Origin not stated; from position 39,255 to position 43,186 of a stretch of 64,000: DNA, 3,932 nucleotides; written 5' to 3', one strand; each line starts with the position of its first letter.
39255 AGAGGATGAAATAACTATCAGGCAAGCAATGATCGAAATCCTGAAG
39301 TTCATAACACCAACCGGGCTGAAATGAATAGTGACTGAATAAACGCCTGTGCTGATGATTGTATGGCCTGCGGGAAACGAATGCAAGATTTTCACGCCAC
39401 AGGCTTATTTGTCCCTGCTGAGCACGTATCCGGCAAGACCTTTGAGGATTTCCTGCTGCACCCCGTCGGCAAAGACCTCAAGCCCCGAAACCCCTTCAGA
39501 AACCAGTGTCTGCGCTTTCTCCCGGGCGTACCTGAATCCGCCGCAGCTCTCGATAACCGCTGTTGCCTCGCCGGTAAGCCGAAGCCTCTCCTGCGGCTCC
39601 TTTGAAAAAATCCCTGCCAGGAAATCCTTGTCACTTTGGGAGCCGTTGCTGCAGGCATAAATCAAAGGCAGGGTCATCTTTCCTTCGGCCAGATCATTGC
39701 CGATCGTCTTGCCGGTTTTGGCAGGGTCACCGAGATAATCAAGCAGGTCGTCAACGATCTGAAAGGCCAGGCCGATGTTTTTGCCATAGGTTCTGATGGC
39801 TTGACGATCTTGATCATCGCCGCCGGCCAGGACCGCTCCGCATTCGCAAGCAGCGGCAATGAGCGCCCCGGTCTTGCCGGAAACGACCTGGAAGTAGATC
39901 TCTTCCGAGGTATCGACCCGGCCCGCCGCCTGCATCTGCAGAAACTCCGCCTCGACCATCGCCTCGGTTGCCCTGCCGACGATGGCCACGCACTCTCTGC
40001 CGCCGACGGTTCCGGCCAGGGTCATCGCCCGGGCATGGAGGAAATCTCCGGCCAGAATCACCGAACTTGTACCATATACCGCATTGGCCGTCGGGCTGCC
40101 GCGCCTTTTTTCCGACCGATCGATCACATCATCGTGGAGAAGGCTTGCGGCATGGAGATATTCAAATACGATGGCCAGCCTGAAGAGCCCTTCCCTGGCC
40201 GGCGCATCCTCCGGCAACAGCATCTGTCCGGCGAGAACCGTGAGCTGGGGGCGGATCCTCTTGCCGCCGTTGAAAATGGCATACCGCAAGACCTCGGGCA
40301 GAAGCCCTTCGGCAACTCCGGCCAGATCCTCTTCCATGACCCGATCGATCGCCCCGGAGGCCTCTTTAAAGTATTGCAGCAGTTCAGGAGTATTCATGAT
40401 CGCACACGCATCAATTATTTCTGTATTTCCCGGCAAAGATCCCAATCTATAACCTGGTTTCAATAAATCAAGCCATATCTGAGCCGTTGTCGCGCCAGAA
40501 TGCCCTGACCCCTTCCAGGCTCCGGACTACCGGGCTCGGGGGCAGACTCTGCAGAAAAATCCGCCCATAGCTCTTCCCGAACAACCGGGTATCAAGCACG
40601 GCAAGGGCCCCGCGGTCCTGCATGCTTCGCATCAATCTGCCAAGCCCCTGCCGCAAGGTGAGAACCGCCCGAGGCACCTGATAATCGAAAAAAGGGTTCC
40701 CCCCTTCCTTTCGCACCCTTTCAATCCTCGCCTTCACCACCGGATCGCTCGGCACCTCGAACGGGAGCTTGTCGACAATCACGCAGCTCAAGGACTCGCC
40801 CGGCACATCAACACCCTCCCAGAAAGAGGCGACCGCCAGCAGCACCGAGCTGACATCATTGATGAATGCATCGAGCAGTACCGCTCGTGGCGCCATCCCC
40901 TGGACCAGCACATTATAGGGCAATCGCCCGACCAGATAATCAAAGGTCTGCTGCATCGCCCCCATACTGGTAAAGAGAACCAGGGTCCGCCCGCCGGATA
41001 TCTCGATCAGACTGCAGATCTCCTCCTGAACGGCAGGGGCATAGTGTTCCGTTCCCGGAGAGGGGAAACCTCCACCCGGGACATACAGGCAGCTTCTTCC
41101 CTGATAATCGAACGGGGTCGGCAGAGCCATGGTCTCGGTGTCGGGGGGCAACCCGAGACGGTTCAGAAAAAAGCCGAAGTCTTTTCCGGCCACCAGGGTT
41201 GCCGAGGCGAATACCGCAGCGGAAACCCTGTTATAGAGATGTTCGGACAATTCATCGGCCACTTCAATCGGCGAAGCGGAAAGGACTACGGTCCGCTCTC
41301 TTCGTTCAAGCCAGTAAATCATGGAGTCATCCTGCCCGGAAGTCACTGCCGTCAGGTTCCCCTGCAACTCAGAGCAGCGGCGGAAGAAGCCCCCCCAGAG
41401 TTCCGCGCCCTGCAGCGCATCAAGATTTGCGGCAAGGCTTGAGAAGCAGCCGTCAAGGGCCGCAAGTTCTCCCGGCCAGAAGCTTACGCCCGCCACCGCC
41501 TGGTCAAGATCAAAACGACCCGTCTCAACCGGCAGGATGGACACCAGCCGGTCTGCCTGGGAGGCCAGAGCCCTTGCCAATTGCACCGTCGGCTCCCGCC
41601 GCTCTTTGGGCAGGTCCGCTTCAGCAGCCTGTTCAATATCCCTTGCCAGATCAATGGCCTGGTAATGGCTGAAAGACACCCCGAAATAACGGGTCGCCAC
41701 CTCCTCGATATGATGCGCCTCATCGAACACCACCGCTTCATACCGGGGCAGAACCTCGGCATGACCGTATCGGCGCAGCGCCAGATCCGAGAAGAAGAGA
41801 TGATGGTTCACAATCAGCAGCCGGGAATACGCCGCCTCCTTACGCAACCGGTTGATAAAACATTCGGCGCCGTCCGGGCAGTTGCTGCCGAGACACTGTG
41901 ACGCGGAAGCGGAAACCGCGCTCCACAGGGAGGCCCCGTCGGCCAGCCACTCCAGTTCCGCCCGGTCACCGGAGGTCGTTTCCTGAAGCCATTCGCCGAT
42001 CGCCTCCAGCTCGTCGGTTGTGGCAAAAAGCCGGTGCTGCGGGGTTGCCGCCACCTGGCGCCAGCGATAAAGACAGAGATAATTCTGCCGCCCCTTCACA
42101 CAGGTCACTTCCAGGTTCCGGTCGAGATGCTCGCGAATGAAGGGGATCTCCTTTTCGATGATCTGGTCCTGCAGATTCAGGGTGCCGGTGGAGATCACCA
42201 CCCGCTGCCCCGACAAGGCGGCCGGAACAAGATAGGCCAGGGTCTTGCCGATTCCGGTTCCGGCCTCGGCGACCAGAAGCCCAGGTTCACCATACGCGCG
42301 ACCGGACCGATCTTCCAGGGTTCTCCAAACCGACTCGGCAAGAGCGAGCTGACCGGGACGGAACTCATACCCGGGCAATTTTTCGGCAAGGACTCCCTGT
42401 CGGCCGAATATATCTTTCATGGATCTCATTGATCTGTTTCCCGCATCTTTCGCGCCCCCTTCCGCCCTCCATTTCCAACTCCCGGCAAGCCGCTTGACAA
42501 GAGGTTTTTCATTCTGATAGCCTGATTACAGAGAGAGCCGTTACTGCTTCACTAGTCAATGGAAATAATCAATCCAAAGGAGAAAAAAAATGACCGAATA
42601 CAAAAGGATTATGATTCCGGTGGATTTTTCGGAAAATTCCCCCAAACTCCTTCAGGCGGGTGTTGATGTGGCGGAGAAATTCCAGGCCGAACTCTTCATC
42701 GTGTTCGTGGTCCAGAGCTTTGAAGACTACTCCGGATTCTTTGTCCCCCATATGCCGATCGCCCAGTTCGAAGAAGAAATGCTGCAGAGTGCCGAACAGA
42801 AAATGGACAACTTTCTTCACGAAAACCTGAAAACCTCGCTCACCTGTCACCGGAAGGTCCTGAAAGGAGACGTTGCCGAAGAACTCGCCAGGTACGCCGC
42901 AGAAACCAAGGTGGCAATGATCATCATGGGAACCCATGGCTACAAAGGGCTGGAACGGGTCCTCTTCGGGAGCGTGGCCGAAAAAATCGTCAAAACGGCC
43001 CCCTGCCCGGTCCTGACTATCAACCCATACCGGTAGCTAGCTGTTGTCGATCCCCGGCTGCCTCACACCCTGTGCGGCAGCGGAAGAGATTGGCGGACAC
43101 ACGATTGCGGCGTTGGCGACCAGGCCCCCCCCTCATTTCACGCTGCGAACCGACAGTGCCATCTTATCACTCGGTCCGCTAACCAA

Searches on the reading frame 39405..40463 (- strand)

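Call 23: search_protein_families(library=pfam, proteins=[window:39405-40463:-], max_evalue=0.00001)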
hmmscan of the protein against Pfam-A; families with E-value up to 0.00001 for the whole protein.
window:39405-40463:- (352 aa): 1 family
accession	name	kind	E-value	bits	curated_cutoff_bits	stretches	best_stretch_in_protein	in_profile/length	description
PF00348.22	polyprenyl_synt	-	3.7e-70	236.4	27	1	54-293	3-241/251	Polyprenyl synthetase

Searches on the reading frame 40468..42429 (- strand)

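Call 23: search_protein_families(library=pfam, proteins=[window:40468-42429:-], max_evalue=0.00001)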
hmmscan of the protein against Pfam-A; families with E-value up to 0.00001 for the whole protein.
window:40468-42429:- (653 aa): 2 families
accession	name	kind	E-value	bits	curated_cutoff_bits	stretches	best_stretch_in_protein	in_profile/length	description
PF13307.12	Helicase_C_2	-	8.7e-43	146.7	25.3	1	472-631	2-169/170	Helicase C-terminal domain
PF00270.35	DEAD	-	4.9e-08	33.3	26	0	52-142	17-106/167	DEAD/DEAH box helicase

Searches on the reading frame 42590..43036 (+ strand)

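Call 23: search_protein_families(library=pfam, proteins=[window:42590-43036:+], max_evalue=0.00001)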
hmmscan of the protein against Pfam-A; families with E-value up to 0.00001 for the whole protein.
window:42590-43036:+ (148 aa): 1 family
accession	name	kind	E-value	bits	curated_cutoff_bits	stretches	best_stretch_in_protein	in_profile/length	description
PF00582.32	Usp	-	7.5e-31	108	24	1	3-144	1-140/141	Universal stress protein family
